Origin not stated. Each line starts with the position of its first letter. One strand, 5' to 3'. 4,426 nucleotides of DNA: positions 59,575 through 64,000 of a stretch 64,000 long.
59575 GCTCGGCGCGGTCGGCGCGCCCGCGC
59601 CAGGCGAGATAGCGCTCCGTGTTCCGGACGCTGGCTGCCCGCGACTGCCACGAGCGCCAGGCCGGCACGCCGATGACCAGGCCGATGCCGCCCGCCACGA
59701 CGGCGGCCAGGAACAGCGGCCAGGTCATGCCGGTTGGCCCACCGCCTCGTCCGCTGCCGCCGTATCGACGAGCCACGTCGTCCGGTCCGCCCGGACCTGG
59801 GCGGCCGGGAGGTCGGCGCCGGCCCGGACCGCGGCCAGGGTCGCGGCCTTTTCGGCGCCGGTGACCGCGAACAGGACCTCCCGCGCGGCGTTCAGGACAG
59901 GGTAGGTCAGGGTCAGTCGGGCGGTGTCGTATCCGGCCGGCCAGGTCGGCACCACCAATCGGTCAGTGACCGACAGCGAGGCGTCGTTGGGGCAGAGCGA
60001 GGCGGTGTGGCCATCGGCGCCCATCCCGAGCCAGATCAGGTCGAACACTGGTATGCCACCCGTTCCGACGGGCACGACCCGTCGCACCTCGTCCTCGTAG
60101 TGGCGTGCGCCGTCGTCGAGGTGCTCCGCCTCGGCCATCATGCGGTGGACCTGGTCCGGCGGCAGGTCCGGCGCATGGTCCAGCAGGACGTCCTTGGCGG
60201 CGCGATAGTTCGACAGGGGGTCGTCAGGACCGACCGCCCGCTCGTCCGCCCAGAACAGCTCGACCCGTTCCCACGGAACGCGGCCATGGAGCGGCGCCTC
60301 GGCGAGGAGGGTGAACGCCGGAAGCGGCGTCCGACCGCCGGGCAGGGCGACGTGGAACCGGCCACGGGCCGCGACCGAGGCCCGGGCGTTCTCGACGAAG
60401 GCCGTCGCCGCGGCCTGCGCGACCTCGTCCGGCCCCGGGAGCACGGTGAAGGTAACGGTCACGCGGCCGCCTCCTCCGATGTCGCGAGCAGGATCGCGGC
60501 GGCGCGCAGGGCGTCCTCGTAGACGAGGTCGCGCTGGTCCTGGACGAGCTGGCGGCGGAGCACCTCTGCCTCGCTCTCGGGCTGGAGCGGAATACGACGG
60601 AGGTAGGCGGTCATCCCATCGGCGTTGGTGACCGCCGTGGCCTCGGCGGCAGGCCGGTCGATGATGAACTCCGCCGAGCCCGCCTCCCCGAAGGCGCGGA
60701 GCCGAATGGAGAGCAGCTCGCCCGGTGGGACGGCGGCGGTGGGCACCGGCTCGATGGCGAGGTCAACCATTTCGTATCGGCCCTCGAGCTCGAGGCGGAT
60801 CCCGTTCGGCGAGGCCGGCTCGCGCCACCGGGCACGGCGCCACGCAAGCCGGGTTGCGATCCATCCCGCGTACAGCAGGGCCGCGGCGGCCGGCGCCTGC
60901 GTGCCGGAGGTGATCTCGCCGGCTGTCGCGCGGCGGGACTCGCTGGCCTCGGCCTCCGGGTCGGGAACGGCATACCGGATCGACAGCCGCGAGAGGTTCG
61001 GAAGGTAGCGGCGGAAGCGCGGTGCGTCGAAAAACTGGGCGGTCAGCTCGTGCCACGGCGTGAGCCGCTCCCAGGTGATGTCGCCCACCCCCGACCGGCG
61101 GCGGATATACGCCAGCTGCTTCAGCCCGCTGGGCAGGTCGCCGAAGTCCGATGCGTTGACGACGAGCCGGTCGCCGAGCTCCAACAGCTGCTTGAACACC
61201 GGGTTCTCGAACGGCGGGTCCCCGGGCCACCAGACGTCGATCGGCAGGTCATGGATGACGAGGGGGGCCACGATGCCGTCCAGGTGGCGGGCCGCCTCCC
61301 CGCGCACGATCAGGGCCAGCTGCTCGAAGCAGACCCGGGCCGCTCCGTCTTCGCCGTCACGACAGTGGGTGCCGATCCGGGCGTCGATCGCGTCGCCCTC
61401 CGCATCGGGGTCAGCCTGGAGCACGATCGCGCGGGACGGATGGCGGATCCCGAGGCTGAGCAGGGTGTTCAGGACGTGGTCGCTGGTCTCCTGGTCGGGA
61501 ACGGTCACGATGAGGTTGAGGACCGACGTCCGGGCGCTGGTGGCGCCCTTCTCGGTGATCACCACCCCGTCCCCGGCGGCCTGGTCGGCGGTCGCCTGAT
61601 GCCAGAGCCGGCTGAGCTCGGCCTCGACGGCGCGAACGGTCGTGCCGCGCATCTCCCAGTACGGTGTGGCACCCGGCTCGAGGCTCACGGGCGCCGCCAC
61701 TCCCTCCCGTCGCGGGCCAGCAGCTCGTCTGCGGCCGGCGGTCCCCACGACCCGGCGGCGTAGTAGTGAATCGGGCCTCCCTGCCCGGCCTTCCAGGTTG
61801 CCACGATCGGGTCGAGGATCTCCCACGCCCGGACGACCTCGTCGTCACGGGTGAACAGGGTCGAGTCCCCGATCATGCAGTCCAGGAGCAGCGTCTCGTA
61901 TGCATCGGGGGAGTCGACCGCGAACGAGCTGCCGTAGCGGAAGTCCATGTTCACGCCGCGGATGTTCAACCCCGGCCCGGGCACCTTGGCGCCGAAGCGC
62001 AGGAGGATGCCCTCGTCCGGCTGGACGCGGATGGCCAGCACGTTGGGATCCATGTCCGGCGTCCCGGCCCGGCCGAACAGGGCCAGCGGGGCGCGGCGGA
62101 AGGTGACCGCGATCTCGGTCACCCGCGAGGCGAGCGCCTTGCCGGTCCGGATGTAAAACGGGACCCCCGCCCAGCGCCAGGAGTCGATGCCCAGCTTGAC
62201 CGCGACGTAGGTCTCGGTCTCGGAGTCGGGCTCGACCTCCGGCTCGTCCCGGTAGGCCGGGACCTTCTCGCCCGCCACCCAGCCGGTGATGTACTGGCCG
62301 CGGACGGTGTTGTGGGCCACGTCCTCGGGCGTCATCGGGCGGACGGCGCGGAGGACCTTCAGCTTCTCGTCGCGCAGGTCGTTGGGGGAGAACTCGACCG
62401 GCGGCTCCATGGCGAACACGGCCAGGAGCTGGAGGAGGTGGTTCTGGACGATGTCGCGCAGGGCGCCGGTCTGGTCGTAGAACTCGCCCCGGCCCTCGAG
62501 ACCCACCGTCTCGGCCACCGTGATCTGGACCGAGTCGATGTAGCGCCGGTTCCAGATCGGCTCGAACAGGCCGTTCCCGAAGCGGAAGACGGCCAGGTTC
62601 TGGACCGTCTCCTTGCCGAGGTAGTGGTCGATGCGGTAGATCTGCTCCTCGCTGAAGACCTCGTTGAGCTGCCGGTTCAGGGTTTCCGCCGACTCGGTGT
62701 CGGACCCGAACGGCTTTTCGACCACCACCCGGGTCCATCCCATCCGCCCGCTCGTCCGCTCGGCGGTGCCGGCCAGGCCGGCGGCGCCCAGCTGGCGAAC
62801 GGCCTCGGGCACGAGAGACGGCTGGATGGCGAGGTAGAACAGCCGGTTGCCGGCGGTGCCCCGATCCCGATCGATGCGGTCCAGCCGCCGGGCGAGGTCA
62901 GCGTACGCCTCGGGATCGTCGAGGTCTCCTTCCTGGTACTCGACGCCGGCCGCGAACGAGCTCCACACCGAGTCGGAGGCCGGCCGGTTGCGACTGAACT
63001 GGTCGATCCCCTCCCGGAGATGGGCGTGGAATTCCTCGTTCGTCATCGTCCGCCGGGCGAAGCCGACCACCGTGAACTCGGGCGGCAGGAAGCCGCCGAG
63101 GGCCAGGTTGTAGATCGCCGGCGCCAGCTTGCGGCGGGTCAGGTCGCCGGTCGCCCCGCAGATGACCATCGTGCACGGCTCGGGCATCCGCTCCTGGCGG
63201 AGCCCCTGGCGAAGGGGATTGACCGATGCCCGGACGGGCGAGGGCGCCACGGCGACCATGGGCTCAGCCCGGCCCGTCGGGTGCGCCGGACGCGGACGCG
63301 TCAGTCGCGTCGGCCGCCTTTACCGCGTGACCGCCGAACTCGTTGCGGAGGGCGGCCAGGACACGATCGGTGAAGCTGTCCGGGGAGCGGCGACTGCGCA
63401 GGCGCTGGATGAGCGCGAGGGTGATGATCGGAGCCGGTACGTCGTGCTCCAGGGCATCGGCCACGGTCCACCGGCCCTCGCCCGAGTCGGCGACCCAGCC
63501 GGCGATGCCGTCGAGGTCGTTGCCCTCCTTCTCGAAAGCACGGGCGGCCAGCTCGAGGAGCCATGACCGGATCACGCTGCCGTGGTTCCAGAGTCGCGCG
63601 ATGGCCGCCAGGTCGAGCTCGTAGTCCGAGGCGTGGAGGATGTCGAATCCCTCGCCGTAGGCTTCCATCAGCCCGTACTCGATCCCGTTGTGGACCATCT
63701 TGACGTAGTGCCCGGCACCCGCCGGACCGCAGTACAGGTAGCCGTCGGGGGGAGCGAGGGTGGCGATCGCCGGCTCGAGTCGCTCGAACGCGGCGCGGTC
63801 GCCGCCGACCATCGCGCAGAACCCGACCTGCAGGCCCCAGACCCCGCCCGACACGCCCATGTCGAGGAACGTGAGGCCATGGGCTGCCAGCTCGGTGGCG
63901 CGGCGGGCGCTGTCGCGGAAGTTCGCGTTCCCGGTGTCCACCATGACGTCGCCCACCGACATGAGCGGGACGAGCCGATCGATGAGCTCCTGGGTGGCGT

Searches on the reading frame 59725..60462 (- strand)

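Call 11: search_protein_families(library=pfam, proteins=[window:59725-60462:-])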
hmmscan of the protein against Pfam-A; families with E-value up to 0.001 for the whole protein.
window:59725-60462:- (245 aa): 1 family
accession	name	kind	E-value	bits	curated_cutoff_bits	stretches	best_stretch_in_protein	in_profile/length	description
PF01182.26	Glucosamine_iso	-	2.5e-66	224.2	27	1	11-230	3-225/225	Glucosamine-6-phosphate isomerases/6-phosphogluconolactonase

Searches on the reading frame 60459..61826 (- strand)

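Call 11: search_protein_families(library=pfam, proteins=[window:60459-61826:-])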
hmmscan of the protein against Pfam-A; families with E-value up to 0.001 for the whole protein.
window:60459-61826:- (455 aa): 2 families
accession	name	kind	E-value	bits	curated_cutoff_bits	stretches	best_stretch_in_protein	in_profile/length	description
PF10128.15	OpcA_G6PD_assem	-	1.7e-23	83.3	27.9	1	128-239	7-117/118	Glucose-6-phosphate dehydrogenase subunit N-terminal domain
PF20171.3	OpcA_G6PD_C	-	9.7e-18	65.3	27.7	2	298-440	30-135/135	Glucose-6-phosphate dehydrogenase subunit C-terminal domain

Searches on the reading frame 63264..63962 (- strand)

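Call 11: search_protein_families(library=pfam, proteins=[window:63264-63962:-])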
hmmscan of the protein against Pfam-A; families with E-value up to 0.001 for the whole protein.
window:63264-63962:- (232 aa): 2 families
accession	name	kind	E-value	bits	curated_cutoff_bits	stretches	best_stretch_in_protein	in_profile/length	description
PF00393.24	6PGD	-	6.2e-23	82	27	1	84-193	1-116/290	6-phosphogluconate dehydrogenase, C-terminal domain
PF03446.21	NAD_binding_2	-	2.6e-16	60.5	21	1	2-70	84-153/161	NAD binding domain of 6-phosphogluconate dehydrogenase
